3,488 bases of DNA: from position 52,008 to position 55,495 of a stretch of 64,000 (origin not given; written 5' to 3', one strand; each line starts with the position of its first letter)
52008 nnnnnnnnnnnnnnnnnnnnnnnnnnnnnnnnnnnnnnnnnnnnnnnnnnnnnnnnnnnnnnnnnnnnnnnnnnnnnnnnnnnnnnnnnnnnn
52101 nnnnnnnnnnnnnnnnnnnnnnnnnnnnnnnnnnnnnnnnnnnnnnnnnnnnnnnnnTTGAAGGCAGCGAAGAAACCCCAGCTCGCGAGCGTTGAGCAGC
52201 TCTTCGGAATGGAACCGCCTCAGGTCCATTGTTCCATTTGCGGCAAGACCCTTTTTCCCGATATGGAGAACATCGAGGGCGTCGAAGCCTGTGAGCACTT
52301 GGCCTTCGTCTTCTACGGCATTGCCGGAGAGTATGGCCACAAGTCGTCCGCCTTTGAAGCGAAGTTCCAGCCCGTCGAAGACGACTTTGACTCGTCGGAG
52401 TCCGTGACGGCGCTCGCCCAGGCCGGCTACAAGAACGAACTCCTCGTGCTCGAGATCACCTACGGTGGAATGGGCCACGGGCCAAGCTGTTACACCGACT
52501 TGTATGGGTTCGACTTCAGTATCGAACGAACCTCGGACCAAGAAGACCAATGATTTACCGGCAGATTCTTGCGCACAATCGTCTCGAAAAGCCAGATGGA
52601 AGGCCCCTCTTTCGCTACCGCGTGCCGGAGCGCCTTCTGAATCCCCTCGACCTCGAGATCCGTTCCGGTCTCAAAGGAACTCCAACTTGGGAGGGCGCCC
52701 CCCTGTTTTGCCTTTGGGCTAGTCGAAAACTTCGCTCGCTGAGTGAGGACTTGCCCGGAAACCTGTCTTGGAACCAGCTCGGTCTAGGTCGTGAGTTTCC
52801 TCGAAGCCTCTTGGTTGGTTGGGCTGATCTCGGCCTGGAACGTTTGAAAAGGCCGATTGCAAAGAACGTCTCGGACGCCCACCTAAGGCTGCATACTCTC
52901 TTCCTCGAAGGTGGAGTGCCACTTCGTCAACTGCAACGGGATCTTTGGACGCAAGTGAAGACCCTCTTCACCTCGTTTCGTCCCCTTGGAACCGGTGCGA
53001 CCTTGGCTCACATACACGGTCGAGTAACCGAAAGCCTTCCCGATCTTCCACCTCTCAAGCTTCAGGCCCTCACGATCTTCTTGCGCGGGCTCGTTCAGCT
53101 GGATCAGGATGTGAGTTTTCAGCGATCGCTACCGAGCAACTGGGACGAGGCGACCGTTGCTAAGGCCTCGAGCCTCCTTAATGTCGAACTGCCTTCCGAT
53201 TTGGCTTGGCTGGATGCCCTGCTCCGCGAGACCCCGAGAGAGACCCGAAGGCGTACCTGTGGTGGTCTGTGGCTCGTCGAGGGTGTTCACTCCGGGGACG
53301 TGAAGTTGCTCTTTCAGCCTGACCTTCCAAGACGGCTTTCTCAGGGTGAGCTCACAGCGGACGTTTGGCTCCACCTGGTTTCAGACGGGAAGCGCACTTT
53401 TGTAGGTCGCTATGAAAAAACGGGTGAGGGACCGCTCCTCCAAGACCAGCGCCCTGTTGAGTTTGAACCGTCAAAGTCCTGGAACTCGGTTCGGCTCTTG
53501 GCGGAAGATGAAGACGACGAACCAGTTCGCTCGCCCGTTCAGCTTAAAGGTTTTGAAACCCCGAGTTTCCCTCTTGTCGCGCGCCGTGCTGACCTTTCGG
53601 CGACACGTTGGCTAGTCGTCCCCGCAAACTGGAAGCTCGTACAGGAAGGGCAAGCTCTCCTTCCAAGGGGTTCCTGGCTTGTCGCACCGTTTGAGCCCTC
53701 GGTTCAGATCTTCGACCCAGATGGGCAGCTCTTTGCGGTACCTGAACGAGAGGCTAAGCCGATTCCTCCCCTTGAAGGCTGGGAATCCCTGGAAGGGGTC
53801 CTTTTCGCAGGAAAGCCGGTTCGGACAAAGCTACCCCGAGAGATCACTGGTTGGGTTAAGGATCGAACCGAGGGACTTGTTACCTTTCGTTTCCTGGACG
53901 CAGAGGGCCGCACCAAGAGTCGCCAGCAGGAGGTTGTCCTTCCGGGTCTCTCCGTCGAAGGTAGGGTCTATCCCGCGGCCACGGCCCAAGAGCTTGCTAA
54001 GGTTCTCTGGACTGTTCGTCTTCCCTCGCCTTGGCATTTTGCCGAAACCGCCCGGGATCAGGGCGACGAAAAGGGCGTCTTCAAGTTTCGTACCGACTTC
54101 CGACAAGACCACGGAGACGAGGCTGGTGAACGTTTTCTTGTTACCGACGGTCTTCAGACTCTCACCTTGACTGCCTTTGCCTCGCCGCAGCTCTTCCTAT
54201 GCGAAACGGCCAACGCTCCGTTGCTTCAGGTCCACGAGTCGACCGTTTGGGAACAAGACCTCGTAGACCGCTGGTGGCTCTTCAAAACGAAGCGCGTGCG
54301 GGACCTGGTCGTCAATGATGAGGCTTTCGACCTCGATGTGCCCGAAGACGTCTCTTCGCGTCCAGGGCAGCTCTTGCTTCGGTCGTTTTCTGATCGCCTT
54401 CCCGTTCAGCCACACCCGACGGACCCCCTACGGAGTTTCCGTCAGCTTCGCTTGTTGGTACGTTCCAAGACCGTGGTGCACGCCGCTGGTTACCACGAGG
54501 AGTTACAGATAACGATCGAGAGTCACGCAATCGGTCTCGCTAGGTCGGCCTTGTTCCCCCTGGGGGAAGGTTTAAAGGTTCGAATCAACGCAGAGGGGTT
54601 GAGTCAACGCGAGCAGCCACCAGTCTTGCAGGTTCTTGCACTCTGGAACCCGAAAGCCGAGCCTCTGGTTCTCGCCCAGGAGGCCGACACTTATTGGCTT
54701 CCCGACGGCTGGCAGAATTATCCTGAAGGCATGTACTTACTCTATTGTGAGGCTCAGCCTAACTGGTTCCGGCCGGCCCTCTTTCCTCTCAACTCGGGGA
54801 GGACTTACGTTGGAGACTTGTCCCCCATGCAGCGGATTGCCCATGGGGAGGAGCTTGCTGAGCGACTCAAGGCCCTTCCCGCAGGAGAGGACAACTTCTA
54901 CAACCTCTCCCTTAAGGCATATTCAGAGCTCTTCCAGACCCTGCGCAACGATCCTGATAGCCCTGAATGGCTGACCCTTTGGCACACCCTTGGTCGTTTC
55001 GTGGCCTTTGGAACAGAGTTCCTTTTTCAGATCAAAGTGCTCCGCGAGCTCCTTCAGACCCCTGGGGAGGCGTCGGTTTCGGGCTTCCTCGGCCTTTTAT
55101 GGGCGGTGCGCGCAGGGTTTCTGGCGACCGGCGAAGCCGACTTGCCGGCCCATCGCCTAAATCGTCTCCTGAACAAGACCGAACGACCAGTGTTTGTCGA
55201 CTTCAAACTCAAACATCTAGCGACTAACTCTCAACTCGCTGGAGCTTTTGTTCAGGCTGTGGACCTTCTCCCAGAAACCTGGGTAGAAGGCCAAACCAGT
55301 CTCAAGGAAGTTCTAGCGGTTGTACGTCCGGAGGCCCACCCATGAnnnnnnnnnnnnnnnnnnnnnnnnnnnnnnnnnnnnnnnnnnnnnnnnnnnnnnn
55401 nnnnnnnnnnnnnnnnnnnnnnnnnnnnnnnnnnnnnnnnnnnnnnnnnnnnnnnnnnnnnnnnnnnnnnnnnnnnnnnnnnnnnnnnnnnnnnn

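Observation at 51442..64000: One coupled gene train joining two unknown proteins, a Druantia-III-like pair and a type III-like R-M: candidate composite defence system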

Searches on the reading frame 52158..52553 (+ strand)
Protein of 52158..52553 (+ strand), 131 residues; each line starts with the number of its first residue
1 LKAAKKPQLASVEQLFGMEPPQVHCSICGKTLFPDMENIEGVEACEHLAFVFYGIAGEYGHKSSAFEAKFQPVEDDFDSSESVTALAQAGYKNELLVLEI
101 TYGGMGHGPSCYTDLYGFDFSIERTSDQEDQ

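Call 6: search_protein_families(library=pfam, proteins=[window:52158-52553:+], max_evalue=0.01)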
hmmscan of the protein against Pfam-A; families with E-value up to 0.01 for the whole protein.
window:52158-52553:+ (131 aa): 0 families

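Call 7: search_protein_families(library=padloc, proteins=[window:52158-52553:+], max_evalue=0.01)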
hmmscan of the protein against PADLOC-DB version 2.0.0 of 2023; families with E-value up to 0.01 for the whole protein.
window:52158-52553:+ (131 aa): 0 families

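Call 8: search_protein_families(library=ncbifam, proteins=[window:52158-52553:+], max_evalue=0.01)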
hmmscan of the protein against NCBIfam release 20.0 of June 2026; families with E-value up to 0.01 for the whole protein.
window:52158-52553:+ (131 aa): 0 families

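Call 18: find_homologous_proteins(query=window:52158-52550:+)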
Query window:52158-52550:+ (131 aa): 9 proteins with E <= 0.001 among 18 candidates.
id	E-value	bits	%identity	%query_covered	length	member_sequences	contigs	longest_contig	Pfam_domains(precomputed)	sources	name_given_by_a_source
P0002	1.6e-83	295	100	100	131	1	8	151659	-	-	-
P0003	1.1e-63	231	81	95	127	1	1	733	-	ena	-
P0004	1.7e-27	114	52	92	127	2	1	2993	-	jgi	jgi:hypothetical protein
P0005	1.1e-22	98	43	93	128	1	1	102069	-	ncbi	ncbi:MAG: hypothetical protein V7739_08905 [Motiliproteus sp.]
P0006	1.2e-21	95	44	92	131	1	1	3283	-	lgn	-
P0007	6.6e-20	89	43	87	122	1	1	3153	-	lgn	-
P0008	4.3e-18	83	40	87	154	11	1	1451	-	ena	-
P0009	1.8e-16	78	38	87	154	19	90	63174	-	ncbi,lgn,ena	-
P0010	6.5e-16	76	38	87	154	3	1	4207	-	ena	-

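Call 19: find_encoding_contigs(protein=P0005, flank=10000, max_places=3)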
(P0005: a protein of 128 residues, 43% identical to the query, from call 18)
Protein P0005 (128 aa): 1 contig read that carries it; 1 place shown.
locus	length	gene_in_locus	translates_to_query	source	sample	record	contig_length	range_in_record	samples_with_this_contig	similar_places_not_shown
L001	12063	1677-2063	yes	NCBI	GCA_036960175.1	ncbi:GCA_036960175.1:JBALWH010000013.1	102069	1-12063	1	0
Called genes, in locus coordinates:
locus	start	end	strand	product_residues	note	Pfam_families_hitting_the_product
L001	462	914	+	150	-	PF00436:SSB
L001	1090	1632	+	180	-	-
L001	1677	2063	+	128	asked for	-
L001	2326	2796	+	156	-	-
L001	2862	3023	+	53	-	-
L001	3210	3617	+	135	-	PF05099:TerB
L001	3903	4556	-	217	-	PF18475:PIN7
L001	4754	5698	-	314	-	-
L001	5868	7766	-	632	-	PF09848:SLFN-g3_helicase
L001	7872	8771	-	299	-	PF04143:Sulf_transp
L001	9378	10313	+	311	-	PF13182:DUF4007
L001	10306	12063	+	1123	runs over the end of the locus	-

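Call 20: find_encoding_contigs(protein=P0009, flank=10000, max_places=6)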
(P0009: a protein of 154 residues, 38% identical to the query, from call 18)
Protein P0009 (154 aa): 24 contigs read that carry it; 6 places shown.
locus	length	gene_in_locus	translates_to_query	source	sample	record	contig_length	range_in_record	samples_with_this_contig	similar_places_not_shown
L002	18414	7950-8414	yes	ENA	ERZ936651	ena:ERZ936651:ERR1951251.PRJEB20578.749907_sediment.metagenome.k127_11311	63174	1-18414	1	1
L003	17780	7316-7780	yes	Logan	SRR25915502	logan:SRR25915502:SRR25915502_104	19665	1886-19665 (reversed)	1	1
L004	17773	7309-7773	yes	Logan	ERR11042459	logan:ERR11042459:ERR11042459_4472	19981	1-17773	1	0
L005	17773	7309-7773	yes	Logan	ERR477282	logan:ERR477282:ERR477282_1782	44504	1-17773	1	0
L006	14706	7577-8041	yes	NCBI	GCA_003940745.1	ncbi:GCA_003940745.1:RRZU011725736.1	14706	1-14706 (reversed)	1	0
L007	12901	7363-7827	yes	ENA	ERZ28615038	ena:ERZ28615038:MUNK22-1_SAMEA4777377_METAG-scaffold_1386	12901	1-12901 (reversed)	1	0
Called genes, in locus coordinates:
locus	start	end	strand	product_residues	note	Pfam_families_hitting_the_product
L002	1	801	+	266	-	?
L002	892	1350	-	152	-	PF00989:PAS, PF13188:PAS_8, PF08448:PAS_4, PF13426:PAS_9, PF08447:PAS_3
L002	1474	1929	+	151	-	PF00258:Flavodoxin_1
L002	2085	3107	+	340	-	PF02812:ELFV_dehydrog_N, PF00208:ELFV_dehydrog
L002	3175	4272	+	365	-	PF00676:E1_dh, PF13292:DXP_synthase_N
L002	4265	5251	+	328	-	PF02779:Transket_pyr, PF02780:Transketolase_C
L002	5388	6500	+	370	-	PF00364:Biotin_lipoyl, PF25917:BSH_RND (weak), PF25997:BSH_YhbJ (weak), PF02817:E3_binding, PF00198:2-oxoacid_dh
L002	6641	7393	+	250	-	PF08241:Methyltransf_11, PF08242:Methyltransf_12, PF13649:Methyltransf_25, PF13847:Methyltransf_31 (faint)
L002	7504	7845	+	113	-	PF01022:HTH_5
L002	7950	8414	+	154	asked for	-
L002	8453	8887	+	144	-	PF09335:VTT_dom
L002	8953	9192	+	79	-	PF10982:DUF2789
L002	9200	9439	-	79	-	PF13192:Thioredoxin_3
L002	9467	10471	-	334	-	PF03773:ArsP_1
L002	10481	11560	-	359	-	PF13593:SBF_like, PF01758:SBF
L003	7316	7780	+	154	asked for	-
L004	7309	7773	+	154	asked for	-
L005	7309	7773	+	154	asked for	-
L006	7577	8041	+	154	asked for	-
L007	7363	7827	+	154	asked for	-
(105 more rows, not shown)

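Call 45: predict_structure(alignment_id=A1)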
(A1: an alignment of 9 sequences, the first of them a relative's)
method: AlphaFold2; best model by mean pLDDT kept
length: 131 residues; sequences in the alignment: 9
mean_pLDDT: 79.8   pTM: 0.75
mean pLDDT of the five models: 79.8, 79.8, 78.8, 77.2, 76.8
residues with pLDDT >= 90: 43; 70-90: 61; 50-70: 19; < 50: 8
segments of 3 or more residues with pLDDT < 50: 126-131
pLDDT, mean of each block of 10 residues (from residue 1): 74 79 81 59 80 87 92 86 91 92 75 90 57 36
secondary structure, 60 per line:
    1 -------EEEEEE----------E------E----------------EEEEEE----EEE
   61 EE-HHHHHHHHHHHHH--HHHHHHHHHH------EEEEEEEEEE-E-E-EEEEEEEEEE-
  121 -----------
elements in order: E8-13 E48-53 E58-62 H64-76 H79-88 E95-104 E110-119

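Call 49: fold_search(model_id=the predicted structure, library=pdb)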
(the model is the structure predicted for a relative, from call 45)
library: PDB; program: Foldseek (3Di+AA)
matches with E <= 10: 315; with E <= 0.001: 0
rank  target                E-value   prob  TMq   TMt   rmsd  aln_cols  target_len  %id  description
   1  4onx_E                4.3e-01  0.09  0.24  0.24  11.1        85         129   15  2.8 Angstrom Crystal Structure of Sensor Domain of Histidine Kinase from Clostridium perfringens. (released 2014-03-05)
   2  8hlg_B                4.3e-01  0.06  0.20  0.19  13.2       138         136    9  Crystal structure of MoaE (released 2023-10-18)
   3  4onx_B                6.8e-01  0.08  0.24  0.24  11.5        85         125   15  2.8 Angstrom Crystal Structure of Sensor Domain of Histidine Kinase from Clostridium perfringens. (released 2014-03-05)
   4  4onx_A                7.7e-01  0.08  0.25  0.26  11.5        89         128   16  2.8 Angstrom Crystal Structure of Sensor Domain of Histidine Kinase from Clostridium perfringens. (released 2014-03-05)
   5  1x87_A                8.2e-01  0.04  0.12  0.04   4.7        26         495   27  2.4A X-ray structure of Urocanase protein complexed with NAD (released 2004-10-05)
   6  5ccv_F                8.8e-01  0.04  0.14  0.03  13.4        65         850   14  Crystal structure of full-length NS5 from dengue virus type 3 (released 2016-02-03)
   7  4onx_D                9.3e-01  0.08  0.25  0.26  11.6        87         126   16  2.8 Angstrom Crystal Structure of Sensor Domain of Histidine Kinase from Clostridium perfringens. (released 2014-03-05)
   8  7l32_B                9.3e-01  0.07  0.18  0.17  11.5        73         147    8  Molybdopterin biosynthesis MoaE protein from Burkholderia ambifaria MC40-6 (released 2020-12-30)
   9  4v0r                  9.3e-01  0.02  0.13  0.03  16.1        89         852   13  DENGUE VIRUS FULL LENGTH NS5 COMPLEXED WITH GTP AND SAH (released 2015-01-28)
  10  6izz                  1.0e+00  0.04  0.17  0.05  15.2        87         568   13  The RNA-dependent RNA polymerase domain of dengue 3 NS5, bound with RK-0404678 (released 2019-12-25)
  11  7d6n_D                1.0e+00  0.03  0.16  0.05  15.7        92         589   13  Crystal structure of tick-borne encephalitis virus RNA-dependent RNA polymerase (released 2020-12-23)
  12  5dxv_A                1.0e+00  0.03  0.20  0.19  12.4       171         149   13  Crystal structure of Rethreaded DHFR (released 2016-06-08)
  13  5u0c_F                1.0e+00  0.02  0.14  0.04  16.1        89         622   13  Structure of Zika virus NS5 RNA polymerase domain (released 2017-03-29)
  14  4v0q                  1.0e+00  0.02  0.13  0.03  16.1        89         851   13  Dengue Virus Full Length NS5 Complexed with SAH (released 2015-01-28)
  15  5dto_A                1.0e+00  0.02  0.13  0.03  16.0        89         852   13  Dengue virus full length NS5 complexed with viral Cap 0-RNA and SAH (released 2015-11-25)
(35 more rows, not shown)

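Call 64: find_encoding_contigs(protein=P0004, flank=5000, max_places=2)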
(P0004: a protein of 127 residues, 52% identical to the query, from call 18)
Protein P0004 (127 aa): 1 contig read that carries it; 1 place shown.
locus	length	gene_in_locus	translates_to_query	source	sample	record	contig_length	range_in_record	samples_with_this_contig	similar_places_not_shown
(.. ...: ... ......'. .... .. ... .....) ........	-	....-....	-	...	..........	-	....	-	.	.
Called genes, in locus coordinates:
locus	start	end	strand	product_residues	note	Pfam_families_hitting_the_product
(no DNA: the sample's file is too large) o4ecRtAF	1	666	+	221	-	?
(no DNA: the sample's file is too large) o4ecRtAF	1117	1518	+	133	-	-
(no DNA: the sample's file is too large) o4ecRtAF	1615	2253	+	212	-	-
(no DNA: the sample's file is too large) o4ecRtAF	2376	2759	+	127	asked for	-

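Call 65: find_encoding_contigs(protein=P0006, flank=5000, max_places=2)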
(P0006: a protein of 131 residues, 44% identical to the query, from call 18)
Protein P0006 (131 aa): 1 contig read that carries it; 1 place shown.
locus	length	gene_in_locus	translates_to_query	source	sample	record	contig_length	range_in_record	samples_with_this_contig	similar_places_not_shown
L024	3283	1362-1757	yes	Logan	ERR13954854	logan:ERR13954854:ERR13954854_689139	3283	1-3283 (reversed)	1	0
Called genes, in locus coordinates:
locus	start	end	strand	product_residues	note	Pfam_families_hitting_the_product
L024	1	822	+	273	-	?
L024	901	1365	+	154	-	-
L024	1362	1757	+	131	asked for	-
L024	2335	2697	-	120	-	-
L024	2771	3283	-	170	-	?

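Call 104: search_protein_families(library=phrogs, proteins=[window:52158-52550:+], max_evalue=0.01)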
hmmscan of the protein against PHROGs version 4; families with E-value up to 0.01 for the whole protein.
window:52158-52550:+ (131 aa): 0 families

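Call 106: find_related_loci(query=A1, collection=viral_contigs, flank=6000)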
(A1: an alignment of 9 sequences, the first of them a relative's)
Query A1 (131 aa) in viral_contigs; peptide patterns used: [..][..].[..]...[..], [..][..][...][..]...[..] (x = any residue, [..] = any of these).
211 stretches matched a pattern, but none encodes a relative of the query by tblastn (E <= 1e-3).

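Call 110: fold_search(model_id=the predicted structure, library=viral)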
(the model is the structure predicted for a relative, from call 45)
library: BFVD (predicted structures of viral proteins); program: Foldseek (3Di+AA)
matches with E <= 10: 244; with E <= 0.001: 0
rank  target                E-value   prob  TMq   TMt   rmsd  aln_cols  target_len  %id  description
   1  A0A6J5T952            3.5e-01  0.07  0.17  0.16  13.3        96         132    9  Uncharacterized protein [uncultured Caudovirales phage]
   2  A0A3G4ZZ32            5.9e-01  0.20  0.21  0.07   6.2        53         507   13  Ankyrin repeat protein [Gaeavirus sp.]
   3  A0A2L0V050            6.3e-01  0.06  0.15  0.12  10.0        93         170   14  Uncharacterized protein [Agrobacterium phage Atu_ph07]
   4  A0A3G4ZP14            7.2e-01  0.18  0.19  0.05   5.5        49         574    8  Uncharacterized protein (Fragment) [Terrestrivirus sp.]
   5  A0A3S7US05            1.1e+00  0.06  0.14  0.12   3.6        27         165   15  (no name in the UniProt tables at hand)
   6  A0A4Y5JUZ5            1.1e+00  0.10  0.19  0.24   8.8        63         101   13  Uncharacterized protein [Pseudomonas phage vB_PaeM_PA5oct]
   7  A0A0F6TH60            1.1e+00  0.02  0.10  0.06  10.9        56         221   14  Putative exonuclease [Sinorhizobium phage phiM9]
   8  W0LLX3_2              1.2e+00  0.03  0.17  0.03  16.7        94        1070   14  Genome polyprotein (Fragment) [Dengue virus type 4]
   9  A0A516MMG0            1.3e+00  0.04  0.17  0.05  13.7       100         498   13  (no name in the UniProt tables at hand)
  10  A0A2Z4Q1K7            1.4e+00  0.06  0.27  0.27  10.8       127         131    9  (no name in the UniProt tables at hand)
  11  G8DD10                1.4e+00  0.03  0.15  0.11   6.3        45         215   11  (no name in the UniProt tables at hand)
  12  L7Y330                1.5e+00  0.07  0.18  0.06   6.2        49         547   10  Putative ankyrin repeat protein [Megavirus lba]
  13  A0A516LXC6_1          1.5e+00  0.02  0.18  0.03  13.8       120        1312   13  (no name in the UniProt tables at hand)
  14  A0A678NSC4            1.6e+00  0.04  0.18  0.13  12.4        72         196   15  NS5 protein (Fragment) [Flavivirus SLMW-2015]
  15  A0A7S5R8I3            1.6e+00  0.03  0.19  0.17  17.1       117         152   16  (no name in the UniProt tables at hand)
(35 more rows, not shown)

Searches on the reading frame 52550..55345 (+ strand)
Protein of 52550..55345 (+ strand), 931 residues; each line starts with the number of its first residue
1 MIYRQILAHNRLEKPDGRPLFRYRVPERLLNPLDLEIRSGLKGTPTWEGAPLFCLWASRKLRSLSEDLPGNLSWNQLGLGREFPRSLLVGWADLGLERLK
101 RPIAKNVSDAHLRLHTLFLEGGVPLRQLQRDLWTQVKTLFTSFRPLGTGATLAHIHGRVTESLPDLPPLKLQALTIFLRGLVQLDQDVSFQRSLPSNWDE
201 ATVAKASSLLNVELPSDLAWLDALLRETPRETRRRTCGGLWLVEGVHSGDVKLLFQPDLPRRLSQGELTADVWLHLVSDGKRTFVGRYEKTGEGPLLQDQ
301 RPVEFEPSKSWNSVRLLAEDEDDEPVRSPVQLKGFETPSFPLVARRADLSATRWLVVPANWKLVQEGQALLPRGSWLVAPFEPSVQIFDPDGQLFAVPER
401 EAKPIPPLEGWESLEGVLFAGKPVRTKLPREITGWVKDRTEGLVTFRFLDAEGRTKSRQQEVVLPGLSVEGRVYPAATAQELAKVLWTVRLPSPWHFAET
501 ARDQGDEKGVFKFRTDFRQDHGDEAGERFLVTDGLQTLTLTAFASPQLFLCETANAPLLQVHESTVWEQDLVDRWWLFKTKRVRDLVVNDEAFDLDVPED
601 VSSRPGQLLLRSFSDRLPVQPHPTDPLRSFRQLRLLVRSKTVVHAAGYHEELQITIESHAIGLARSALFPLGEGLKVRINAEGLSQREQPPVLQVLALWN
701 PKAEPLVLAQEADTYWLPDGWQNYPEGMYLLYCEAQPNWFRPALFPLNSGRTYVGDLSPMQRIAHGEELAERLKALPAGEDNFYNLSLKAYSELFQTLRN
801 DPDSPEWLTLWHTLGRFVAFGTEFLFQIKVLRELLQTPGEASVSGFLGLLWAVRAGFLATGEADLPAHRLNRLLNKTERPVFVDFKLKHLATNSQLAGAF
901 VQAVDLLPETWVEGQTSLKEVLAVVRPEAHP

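Call 6: search_protein_families(library=pfam, proteins=[window:52550-55345:+], max_evalue=0.01)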
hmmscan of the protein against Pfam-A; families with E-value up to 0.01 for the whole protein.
window:52550-55345:+ (931 aa): 0 families

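Call 7: search_protein_families(library=padloc, proteins=[window:52550-55345:+], max_evalue=0.01)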
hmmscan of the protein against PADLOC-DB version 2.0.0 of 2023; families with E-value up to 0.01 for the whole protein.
window:52550-55345:+ (931 aa): 2 families
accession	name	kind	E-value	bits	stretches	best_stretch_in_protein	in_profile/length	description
PDLC00039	DruH3|DruH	-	5.6e-07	25.9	1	5-128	73-198/1142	Unknown function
PDLC00049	DruH3|DruH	-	0.00055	15.8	1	4-129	17-147/1100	Unknown function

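Call 8: search_protein_families(library=ncbifam, proteins=[window:52550-55345:+], max_evalue=0.01)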
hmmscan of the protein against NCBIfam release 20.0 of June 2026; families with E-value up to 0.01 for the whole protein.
window:52550-55345:+ (931 aa): 1 family
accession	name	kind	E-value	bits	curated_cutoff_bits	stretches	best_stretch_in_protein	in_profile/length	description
NF038336.1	YjiT_fam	subfamily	1e-11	43.5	150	1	4-130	3-132/1090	STY4851/ECs_5259 family protein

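Call 90: search_solved_structures(query=window:52550-55342:+, max_evalue=1)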
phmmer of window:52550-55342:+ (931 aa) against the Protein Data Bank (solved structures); distinct sequences matched with E-value up to 1: 1.
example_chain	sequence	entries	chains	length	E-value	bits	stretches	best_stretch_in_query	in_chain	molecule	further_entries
8xhq_B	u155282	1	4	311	0.72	10.7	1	580-631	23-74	Fe/2OG dependent dioxigenase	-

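Call 94: search_solved_structures(query=A4, max_evalue=1)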
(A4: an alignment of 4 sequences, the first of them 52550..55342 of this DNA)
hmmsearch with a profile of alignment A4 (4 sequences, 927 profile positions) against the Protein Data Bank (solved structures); distinct sequences matched with E-value up to 1: 1.
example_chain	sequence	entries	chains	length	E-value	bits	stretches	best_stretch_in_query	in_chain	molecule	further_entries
9tud_A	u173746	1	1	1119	1.2e-11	46.3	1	9-214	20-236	DruH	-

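Call 104: search_protein_families(library=phrogs, proteins=[window:52550-55342:+], max_evalue=0.01)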
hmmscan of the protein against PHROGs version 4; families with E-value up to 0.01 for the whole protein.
window:52550-55342:+ (931 aa): 0 families
